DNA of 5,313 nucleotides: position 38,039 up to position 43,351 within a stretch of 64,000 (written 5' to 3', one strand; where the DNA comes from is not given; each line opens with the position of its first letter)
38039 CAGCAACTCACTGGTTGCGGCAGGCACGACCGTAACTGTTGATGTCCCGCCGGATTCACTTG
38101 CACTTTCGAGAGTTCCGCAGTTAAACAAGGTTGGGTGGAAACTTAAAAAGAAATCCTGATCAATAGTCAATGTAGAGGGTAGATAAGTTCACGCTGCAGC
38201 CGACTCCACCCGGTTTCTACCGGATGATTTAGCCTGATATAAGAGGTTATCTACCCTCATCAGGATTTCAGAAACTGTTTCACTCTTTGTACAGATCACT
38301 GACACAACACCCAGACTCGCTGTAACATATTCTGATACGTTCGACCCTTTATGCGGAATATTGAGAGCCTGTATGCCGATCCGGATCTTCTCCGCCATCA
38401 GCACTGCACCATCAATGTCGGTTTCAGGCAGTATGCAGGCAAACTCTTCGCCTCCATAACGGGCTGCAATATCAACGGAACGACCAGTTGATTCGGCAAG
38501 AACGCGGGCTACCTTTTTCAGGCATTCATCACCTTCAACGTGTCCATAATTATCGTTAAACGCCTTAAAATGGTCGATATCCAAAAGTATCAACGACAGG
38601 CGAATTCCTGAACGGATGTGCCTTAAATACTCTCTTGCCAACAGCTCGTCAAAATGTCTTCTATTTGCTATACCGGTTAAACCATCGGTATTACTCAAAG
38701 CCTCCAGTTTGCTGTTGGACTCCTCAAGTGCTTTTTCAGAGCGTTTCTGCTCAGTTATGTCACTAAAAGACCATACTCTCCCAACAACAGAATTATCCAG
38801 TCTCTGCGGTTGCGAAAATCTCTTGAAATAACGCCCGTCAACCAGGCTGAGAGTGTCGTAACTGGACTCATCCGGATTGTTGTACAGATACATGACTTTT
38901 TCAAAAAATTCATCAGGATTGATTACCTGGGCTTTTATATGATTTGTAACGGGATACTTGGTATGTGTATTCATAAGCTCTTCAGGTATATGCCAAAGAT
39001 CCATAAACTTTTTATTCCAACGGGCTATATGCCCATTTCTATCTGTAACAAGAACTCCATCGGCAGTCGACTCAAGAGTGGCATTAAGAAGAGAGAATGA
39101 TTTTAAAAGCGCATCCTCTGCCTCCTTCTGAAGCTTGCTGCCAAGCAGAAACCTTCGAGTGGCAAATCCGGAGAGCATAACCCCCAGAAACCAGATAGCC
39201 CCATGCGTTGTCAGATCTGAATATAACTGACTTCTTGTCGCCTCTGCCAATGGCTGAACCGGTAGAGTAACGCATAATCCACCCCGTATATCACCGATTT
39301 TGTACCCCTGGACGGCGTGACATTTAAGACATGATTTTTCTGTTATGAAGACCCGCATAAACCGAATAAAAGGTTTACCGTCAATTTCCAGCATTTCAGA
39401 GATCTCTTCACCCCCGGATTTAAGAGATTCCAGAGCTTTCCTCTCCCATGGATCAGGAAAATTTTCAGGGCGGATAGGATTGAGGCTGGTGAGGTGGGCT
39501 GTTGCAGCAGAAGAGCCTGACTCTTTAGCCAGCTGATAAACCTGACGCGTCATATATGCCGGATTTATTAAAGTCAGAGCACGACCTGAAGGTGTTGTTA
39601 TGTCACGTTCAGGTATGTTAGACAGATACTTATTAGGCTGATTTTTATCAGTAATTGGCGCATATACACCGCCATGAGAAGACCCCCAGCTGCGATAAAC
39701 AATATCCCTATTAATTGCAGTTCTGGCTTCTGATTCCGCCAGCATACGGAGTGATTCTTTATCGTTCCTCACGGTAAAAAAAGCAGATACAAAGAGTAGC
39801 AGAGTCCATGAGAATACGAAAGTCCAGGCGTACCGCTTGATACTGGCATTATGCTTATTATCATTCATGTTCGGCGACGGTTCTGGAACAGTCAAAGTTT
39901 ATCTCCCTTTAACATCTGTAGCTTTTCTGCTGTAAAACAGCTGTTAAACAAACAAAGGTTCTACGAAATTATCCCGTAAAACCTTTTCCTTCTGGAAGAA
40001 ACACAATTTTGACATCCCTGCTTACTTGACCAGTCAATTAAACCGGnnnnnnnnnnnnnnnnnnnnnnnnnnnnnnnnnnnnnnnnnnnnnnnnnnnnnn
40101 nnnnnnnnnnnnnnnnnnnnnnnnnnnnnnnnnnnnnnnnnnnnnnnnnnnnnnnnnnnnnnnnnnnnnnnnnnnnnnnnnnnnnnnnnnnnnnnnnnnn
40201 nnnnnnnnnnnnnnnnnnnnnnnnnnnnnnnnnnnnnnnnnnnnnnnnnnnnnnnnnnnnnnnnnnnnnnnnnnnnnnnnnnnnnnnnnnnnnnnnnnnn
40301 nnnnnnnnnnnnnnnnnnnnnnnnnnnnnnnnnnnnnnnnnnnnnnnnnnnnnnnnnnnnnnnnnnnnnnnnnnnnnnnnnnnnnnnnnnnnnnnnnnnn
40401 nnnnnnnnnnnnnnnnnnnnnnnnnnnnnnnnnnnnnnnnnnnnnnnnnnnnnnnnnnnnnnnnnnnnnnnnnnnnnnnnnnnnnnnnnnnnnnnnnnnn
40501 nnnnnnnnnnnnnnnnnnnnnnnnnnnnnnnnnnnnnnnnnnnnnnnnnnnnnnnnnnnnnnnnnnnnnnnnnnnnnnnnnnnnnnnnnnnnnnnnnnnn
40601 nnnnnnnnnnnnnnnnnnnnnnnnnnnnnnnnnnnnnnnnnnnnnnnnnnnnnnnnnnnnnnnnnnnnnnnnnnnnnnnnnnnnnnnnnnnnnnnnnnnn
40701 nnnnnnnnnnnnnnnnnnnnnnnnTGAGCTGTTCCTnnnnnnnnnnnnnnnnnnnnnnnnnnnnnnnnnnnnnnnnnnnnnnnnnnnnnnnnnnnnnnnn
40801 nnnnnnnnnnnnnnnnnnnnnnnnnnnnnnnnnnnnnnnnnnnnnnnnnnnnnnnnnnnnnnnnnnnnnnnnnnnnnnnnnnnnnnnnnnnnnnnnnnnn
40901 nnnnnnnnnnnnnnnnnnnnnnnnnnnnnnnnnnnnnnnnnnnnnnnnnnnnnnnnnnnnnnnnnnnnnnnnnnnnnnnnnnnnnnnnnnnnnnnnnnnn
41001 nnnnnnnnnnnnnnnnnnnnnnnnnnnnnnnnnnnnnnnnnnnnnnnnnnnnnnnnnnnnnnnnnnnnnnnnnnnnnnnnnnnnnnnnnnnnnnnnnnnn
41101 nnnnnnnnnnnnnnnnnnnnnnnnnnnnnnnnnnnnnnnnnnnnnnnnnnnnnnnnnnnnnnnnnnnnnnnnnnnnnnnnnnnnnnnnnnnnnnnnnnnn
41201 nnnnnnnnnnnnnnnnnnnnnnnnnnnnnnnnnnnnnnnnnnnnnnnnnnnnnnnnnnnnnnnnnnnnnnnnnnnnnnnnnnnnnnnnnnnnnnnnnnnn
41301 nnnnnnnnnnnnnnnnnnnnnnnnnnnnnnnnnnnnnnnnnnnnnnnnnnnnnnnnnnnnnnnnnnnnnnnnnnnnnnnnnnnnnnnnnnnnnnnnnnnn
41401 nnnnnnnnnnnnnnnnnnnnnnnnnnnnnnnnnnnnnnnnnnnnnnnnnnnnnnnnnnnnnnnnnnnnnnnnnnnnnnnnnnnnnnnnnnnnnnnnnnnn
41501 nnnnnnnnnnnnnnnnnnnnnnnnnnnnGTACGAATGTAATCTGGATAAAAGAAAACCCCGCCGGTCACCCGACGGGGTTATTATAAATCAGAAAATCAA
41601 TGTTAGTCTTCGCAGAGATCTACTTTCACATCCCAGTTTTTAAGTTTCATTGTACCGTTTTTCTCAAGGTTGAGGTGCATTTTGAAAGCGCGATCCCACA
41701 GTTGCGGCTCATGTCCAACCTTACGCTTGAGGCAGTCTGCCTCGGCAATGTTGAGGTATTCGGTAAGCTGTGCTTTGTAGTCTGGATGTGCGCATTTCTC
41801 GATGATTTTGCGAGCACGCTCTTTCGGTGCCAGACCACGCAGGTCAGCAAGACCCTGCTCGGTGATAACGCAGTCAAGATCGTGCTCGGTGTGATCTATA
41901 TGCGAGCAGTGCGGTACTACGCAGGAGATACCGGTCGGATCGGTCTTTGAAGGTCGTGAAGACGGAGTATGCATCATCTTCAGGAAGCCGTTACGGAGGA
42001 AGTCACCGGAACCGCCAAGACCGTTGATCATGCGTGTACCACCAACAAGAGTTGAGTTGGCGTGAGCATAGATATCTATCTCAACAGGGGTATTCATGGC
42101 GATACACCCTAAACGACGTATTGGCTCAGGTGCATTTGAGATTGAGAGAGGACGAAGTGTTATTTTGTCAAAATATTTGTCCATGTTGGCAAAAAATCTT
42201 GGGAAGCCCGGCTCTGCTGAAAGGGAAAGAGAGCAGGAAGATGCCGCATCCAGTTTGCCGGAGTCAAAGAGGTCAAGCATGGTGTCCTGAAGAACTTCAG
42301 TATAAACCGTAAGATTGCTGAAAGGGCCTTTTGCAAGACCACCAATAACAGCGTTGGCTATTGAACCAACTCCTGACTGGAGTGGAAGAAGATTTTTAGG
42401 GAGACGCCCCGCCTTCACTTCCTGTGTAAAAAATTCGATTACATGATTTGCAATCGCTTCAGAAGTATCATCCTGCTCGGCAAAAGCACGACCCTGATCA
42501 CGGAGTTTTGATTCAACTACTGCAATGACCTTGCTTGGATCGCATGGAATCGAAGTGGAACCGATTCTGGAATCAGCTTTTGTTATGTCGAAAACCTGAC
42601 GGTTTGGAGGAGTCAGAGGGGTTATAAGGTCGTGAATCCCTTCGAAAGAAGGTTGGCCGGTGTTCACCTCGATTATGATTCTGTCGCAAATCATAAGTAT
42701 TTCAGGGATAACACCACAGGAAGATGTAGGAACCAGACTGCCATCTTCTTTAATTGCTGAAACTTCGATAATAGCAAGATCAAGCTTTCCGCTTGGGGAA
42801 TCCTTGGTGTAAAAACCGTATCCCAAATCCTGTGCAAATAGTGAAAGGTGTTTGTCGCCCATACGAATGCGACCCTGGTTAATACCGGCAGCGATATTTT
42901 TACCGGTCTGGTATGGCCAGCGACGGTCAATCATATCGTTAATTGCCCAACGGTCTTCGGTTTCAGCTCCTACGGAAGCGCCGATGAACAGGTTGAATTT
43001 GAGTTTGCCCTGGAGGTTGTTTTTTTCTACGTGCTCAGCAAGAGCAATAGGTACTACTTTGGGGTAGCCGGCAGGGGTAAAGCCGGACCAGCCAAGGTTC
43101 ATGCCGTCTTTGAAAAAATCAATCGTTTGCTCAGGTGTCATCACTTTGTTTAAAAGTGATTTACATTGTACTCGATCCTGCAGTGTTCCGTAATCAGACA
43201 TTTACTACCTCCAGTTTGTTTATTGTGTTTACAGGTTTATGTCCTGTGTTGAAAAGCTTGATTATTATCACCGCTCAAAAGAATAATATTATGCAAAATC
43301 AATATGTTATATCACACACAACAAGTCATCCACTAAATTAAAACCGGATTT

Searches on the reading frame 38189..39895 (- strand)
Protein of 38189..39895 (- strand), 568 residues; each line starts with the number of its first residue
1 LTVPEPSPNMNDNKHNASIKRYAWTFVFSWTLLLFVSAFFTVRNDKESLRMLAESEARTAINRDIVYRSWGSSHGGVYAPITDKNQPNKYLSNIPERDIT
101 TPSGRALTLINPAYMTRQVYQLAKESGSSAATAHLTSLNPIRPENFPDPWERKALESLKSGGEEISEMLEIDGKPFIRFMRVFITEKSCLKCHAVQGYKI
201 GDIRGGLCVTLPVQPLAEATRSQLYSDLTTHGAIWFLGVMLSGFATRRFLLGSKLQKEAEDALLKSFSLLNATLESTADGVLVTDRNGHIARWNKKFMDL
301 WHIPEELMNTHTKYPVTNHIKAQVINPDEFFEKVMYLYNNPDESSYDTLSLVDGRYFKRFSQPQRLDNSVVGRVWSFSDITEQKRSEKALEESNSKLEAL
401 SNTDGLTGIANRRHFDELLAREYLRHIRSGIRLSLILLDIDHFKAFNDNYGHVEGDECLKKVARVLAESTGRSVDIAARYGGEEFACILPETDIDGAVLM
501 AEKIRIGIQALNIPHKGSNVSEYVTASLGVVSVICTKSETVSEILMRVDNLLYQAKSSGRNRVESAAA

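Call 107: search_protein_families(library=pfam, proteins=[window:38189-39895:-], max_evalue=0.00001)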
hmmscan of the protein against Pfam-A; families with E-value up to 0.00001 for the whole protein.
window:38189-39895:- (568 aa): 3 families
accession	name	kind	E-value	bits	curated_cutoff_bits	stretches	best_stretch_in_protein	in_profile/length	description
PF00990.26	GGDEF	-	8.8e-47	159.3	23.8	1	402-562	2-161/161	Diguanylate cyclase, GGDEF domain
PF11845.13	Tll0287-like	-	6.3e-19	69.3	24.1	1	92-212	32-144/144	Tll0287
PF12860.13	PAS_7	-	3.8e-07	30.7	27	1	274-387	1-114/115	PAS fold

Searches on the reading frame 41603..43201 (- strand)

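Call 107: search_protein_families(library=pfam, proteins=[window:41603-43201:-], max_evalue=0.00001)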
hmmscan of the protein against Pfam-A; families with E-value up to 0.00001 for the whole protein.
window:41603-43201:- (532 aa): 2 families
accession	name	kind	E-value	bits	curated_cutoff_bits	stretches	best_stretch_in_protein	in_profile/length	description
PF02550.21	AcetylCoA_hydro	-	5.8e-41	141.1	24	1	15-230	4-198/198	Acetyl-CoA hydrolase/transferase N-terminal domain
PF13336.12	AcetylCoA_hyd_C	-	2.9e-39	134.9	23.7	1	332-482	1-153/154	Acetyl-CoA hydrolase/transferase C-terminal domain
